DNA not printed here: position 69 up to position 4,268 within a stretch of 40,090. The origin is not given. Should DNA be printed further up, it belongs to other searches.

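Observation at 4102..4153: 26-bp tandem duplication at the kinase 5' end creates a 9-codon uORF that duplicates the kinase N-terminus and is TGA/ATG-coupled to it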

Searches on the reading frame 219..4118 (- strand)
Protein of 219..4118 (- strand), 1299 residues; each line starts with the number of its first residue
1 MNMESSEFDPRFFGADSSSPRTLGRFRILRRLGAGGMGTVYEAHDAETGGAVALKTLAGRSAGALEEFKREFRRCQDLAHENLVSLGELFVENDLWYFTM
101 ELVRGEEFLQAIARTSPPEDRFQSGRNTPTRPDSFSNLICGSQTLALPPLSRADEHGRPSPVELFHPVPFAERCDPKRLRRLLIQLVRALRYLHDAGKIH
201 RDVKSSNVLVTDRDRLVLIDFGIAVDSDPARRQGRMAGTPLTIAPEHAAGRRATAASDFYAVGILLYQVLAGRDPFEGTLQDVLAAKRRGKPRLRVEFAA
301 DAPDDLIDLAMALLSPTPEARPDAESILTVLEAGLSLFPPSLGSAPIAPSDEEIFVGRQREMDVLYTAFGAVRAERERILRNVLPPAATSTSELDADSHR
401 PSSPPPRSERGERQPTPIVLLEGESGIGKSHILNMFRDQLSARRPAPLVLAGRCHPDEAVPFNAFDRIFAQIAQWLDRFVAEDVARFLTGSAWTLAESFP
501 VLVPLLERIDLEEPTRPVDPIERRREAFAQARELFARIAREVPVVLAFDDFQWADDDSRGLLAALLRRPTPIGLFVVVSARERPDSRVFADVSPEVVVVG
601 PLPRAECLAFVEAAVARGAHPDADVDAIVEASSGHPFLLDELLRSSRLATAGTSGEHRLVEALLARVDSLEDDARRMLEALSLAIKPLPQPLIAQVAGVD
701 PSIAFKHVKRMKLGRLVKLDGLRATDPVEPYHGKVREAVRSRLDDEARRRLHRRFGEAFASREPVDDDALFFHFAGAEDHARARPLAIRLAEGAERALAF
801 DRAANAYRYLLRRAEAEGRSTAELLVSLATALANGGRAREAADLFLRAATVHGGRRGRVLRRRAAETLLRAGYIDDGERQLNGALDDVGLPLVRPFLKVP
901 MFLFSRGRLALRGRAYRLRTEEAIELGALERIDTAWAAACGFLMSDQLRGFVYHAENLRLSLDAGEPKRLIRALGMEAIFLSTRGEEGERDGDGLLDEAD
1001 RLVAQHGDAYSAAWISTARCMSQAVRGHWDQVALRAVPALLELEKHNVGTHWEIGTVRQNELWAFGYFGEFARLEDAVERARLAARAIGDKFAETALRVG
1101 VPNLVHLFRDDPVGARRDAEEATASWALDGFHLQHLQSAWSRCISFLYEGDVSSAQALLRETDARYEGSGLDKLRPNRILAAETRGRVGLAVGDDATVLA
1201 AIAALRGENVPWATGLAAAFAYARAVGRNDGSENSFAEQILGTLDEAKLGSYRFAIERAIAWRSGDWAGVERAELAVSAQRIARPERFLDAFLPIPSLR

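Call 8: search_protein_families(library=pfam, proteins=[window:219-4118:-], max_evalue=0.01)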
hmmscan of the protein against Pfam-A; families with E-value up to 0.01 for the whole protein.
window:219-4118:- (1299 aa): 7 families
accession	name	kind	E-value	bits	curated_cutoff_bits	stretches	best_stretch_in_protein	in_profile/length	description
PF00069.31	Pkinase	-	3e-40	138.7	31.7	2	174-328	95-258/263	Protein kinase domain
PF07714.23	PK_Tyr_Ser-Thr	-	4.1e-28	98.8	23.1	1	28-330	3-257/258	Protein tyrosine and serine/threonine kinase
PF13191.12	AAA_16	-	7.2e-19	69.3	32.6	1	413-576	22-166/167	AAA ATPase domain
PF17667.7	Pkinase_fungal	-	2.9e-05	23.4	24.1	1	175-265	284-365/387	Fungal protein kinase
PF13401.12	AAA_22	-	0.00015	22.5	27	1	417-567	6-106/130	AAA domain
PF03109.22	ABC1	-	0.00026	20.7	22.9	1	174-233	166-223/244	ABC1 atypical kinase-like domain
PF06293.20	Kdo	-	0.0046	16.9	21.3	1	175-232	116-177/207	Lipopolysaccharide kinase (Kdo/WaaP) family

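Call 11: find_encoding_contigs(protein=window:219-4118:-, flank=6000, max_places=6)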
Protein window:219-4118:- (1299 aa): 3 contigs read that carry it; 1 place shown.
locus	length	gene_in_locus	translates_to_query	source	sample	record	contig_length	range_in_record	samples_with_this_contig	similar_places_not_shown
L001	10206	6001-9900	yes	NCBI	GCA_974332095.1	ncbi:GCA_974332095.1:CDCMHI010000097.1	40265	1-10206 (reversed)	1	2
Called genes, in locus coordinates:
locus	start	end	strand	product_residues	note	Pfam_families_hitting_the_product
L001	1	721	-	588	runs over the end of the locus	PF03485:Arg_tRNA_synt_N, PF00750:tRNA-synt_1d, PF05746:DALR_1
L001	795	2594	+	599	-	-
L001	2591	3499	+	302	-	PF01575:MaoC_dehydratas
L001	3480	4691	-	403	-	PF26514:DUF8173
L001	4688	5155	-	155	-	-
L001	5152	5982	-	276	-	PF08281:Sigma70_r4_2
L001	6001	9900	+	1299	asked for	PF00069:Pkinase, PF07714:PK_Tyr_Ser-Thr, PF00069:Pkinase, PF13191:AAA_16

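Call 12: find_homologous_proteins(query=window:219-4118:-, max_evalue=1e-30)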
Query window:219-4118:- (1299 aa): 798 proteins with E <= 1e-30 among 8000 candidates; the best 120 are listed.
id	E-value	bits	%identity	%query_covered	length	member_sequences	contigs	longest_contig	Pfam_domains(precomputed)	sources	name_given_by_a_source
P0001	0.0e+0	2791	97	100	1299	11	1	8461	PF07714.24,PF00069.32,PF13191.13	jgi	jgi:serine/threonine protein kinase/tetratricopeptide (TPR) repeat protein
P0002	2.2e-189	650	37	89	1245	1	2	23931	PF07714.24,PF00069.32,PF17667.8,PF13191.13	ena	-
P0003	1.3e-187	644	36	98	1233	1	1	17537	PF07714.24,PF00069.32,PF13401.13,PF13191.13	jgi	-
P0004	4.1e-165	570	35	93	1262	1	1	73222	PF07714.24,PF00069.32,PF03109.23,PF13401.13,PF01637.25,PF13191.13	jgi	jgi:serine/threonine protein kinase/tetratricopeptide (TPR) repeat protein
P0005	6.6e-165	569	33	98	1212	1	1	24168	PF07714.24,PF00069.32,PF03109.23,PF13401.13,PF01637.25,PF13191.13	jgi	jgi:hypothetical protein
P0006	3.2e-163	564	35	98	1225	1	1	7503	PF07714.24,PF00069.32,PF13191.13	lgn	-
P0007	3.4e-160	554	33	98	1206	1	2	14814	PF07714.24,PF00069.32,PF01637.25,PF13191.13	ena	-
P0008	4.2e-160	553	34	92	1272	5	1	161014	PF07714.24,PF00069.32,PF13401.13,PF13191.13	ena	-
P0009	5.0e-160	553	34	98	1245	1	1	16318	PF07714.24,PF00069.32,PF13401.13,PF01637.25,PF13191.13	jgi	jgi:tRNA A-37 threonylcarbamoyl transferase component Bud32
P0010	4.0e-159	550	37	90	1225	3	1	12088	PF07714.24,PF00069.32,PF05729.19,PF13401.13,PF13191.13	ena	-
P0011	7.4e-159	549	35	87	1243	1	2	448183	PF07714.24,PF00069.32,PF03109.23,PF13191.13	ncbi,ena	-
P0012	9.2e-159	549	34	95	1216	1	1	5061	PF07714.24,PF00069.32,PF05729.19,PF13401.13,PF13191.13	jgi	jgi:hypothetical protein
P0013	1.1e-157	545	33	98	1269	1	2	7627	PF06293.21,PF07714.24,PF00069.32,PF03109.23,PF05729.19,PF13401.13,PF20703.4,PF01637.25,PF07719.24,PF13191.13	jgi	jgi:serine/threonine protein kinase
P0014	1.6e-157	545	35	95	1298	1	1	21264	PF07714.24,PF00069.32,PF13401.13,PF01637.25,PF13191.13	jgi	jgi:serine/threonine protein kinase/tetratricopeptide (TPR) repeat protein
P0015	9.3e-157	542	35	98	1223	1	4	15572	PF07714.24,PF00069.32,PF13401.13,PF13191.13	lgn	-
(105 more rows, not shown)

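Call 13: find_related_loci(query=window:219-4118:-, collection=genome_contigs, flank=4000)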
Query window:219-4118:- (1299 aa) in genome_contigs; peptide patterns used: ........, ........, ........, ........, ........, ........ (x = any residue, [..] = any of these).
60 stretches matched a pattern; 13 encode a relative of the query (tblastn E <= 1e-3); 13 distinct loci.
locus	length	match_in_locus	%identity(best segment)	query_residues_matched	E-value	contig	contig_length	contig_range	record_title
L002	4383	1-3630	98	90-1299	0e+0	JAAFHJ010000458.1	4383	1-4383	MAG: Myxococcales bacterium isolate bin76.metabat.ball.192 WN_Myxococcales_3_scaffold_452, whole genome shotgun sequence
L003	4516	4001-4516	95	1-172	3e-96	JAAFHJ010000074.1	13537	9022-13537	MAG: Myxococcales bacterium isolate bin76.metabat.ball.192 WN_Myxococcales_3_scaffold_74, whole genome shotgun sequence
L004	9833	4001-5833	30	15-646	4e-28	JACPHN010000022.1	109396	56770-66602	MAG: Candidatus Schekmanbacteria bacterium isolate NC_groundwater_415_Ag_B-0.1um_66_15 GD18-4_B1_scaffold_145308, whole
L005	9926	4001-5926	25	20-719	2e-25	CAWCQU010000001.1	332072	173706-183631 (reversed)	MAG: uncultured Acidobacteriota bacterium isolate MFD05377.bin.1.52 genome assembly, contig: contig_26735, whole genome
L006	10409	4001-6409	25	19-848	6e-25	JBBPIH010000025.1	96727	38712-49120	MAG: Acidobacteriota bacterium isolate BPF2-12-14_bin_2 NODE_25_length_96727_cov_29.641396, whole genome shotgun sequenc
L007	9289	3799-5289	25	163-644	2e-21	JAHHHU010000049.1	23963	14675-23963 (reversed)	MAG: Phormidium tanganyikae FI6-MK23 scaffold_357_c1, whole genome shotgun sequence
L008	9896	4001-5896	26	177-808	5e-20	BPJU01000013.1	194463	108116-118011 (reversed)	MAG: Pirellulaceae bacterium KatS3mg110 DNA, contig_3061, whole genome shotgun sequence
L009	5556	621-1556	27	490-786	3e-14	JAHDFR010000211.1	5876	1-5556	MAG: Acidimicrobiales bacterium isolate MAG-27 RZ_36377, whole genome shotgun sequence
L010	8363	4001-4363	33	538-663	2e-7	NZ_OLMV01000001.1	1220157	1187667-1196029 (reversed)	Microbacterium timonense strain Marseille-P5731, whole genome shotgun sequence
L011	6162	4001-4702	27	414-645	2e-5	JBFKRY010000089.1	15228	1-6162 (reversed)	MAG: Acidimicrobiales bacterium isolate Mix_sand23.2022.09.D.29 k141_3706755_length_15228_cov_21.8964, whole genome shot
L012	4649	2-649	23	545-764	3e-5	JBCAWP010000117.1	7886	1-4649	MAG: Pseudomonadota bacterium isolate J06554_10 NODE_117_length_7886_cov_4.500448, whole genome shotgun sequence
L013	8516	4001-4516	25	418-579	9e-5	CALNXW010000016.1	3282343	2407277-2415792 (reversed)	MAG: uncultured bacterium isolate LOGT_bin.0142 genome assembly, contig: contig_9981, whole genome shotgun sequence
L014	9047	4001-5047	23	418-700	4e-7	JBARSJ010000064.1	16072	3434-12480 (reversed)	MAG: Anaerolineales bacterium isolate MFD12959_ilm_asm_bin38 k127_224411, whole genome shotgun sequence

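Call 15: find_encoding_contigs(protein=P0001, flank=3000, max_places=10)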
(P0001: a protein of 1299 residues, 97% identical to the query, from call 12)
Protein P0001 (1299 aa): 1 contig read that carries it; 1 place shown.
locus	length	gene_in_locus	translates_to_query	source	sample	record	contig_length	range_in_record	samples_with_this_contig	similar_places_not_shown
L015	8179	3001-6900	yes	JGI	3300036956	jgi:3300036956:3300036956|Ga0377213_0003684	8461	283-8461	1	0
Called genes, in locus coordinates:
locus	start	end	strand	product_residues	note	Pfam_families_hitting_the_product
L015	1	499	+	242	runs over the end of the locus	PF01575:MaoC_dehydratas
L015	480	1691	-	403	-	PF26514:DUF8173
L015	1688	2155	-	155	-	-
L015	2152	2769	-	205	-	PF08281:Sigma70_r4_2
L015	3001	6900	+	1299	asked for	PF00069:Pkinase, PF07714:PK_Tyr_Ser-Thr, PF00069:Pkinase, PF13191:AAA_16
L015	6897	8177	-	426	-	PF00881:Nitroreductase (faint)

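Call 17: list_cluster_members(proteins=[P0001, window:219-4118:-])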
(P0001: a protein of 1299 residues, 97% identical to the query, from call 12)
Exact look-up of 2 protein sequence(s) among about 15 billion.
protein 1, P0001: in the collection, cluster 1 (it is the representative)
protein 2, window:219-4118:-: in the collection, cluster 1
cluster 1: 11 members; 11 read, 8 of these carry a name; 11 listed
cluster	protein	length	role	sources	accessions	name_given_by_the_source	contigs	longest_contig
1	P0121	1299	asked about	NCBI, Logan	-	-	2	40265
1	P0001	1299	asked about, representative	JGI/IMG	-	serine/threonine protein kinase/tetratricopeptide (TPR) repeat protein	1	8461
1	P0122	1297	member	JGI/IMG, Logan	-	serine/threonine protein kinase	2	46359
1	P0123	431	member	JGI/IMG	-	hypothetical protein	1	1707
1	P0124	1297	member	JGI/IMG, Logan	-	serine/threonine protein kinase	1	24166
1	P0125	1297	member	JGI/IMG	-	serine/threonine protein kinase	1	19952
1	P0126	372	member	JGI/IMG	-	eukaryotic-like serine/threonine-protein kinase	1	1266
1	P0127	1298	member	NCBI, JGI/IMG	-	serine/threonine protein kinase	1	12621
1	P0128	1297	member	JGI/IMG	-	serine/threonine protein kinase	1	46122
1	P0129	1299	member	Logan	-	-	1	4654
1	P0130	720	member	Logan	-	-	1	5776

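Call 19: find_encoding_contigs(protein=P0122, flank=3000, max_places=6)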
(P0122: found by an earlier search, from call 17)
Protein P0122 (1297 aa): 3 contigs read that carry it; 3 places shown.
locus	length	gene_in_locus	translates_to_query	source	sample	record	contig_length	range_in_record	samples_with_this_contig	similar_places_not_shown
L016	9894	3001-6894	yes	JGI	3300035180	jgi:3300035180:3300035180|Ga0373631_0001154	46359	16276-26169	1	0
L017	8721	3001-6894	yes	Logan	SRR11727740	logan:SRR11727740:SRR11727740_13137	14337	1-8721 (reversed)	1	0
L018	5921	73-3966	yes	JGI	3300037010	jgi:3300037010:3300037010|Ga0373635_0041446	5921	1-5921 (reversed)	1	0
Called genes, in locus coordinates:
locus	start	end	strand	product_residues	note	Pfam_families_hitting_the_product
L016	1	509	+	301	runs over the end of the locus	PF01575:MaoC_dehydratas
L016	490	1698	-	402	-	PF26514:DUF8173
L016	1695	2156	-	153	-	-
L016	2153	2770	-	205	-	PF08281:Sigma70_r4_2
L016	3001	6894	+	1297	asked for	PF00069:Pkinase, PF07714:PK_Tyr_Ser-Thr, PF00069:Pkinase, PF13191:AAA_16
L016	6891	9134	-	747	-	PF00899:ThiF, PF00881:Nitroreductase (faint)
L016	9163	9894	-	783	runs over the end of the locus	-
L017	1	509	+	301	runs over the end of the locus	PF01575:MaoC_dehydratas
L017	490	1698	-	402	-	PF26514:DUF8173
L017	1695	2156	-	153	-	-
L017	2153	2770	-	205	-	PF08281:Sigma70_r4_2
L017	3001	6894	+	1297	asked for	PF00069:Pkinase, PF07714:PK_Tyr_Ser-Thr, PF00069:Pkinase, PF13191:AAA_16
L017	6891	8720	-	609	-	?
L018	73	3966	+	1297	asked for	PF00069:Pkinase, PF07714:PK_Tyr_Ser-Thr, PF00069:Pkinase, PF13191:AAA_16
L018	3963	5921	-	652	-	?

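Call 20: find_encoding_contigs(protein=P0127, flank=3000, max_places=6)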
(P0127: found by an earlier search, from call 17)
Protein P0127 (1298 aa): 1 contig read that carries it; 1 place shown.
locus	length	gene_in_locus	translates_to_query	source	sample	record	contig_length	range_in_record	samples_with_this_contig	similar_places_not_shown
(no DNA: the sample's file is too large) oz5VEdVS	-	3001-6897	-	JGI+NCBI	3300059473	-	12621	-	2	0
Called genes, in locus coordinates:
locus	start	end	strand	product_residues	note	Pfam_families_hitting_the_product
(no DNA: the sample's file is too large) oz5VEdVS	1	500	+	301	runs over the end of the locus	PF01575:MaoC_dehydratas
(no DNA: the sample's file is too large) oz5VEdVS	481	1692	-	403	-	PF26514:DUF8173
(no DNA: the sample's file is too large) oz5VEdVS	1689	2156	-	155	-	-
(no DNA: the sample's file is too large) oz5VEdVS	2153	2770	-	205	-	PF08281:Sigma70_r4_2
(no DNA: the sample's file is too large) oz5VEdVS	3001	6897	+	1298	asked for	PF00069:Pkinase, PF07714:PK_Tyr_Ser-Thr, PF00069:Pkinase, PF13191:AAA_16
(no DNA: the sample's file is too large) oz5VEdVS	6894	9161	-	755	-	?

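Call 24: find_encoding_contigs(protein=P0126, flank=3000, max_places=6)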
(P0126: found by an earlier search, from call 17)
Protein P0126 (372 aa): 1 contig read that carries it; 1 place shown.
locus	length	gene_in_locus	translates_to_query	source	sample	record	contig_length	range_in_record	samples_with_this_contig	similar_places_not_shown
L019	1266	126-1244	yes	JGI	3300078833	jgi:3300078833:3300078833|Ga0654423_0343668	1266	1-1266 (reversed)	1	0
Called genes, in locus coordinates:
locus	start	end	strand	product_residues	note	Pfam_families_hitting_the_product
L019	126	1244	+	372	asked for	PF00069:Pkinase, PF03109:ABC1 (faint), PF07714:PK_Tyr_Ser-Thr, PF00069:Pkinase, PF17667:Pkinase_fungal (weak)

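Call 25: find_encoding_contigs(protein=P0130, flank=4000, max_places=6)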
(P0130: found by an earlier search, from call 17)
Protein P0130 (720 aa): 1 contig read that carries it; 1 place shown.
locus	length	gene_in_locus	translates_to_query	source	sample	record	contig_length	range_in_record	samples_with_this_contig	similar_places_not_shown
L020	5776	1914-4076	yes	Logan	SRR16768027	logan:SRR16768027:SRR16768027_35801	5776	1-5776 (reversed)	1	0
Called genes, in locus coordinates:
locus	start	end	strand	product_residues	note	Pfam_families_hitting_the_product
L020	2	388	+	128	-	?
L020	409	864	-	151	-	PF01475:FUR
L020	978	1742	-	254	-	PF13230:GATase_4, PF13522:GATase_6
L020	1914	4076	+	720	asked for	-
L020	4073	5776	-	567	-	?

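Call 26: find_encoding_contigs(protein=P0129, flank=3000, max_places=6)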
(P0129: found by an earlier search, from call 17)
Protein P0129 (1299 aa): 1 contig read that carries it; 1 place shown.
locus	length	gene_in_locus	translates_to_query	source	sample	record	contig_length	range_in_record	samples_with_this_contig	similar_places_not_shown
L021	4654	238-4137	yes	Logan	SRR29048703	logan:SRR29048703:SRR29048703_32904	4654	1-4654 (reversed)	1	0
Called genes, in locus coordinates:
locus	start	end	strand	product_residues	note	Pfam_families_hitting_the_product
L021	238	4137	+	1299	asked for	PF00069:Pkinase, PF07714:PK_Tyr_Ser-Thr, PF00069:Pkinase, PF13191:AAA_16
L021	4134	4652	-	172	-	?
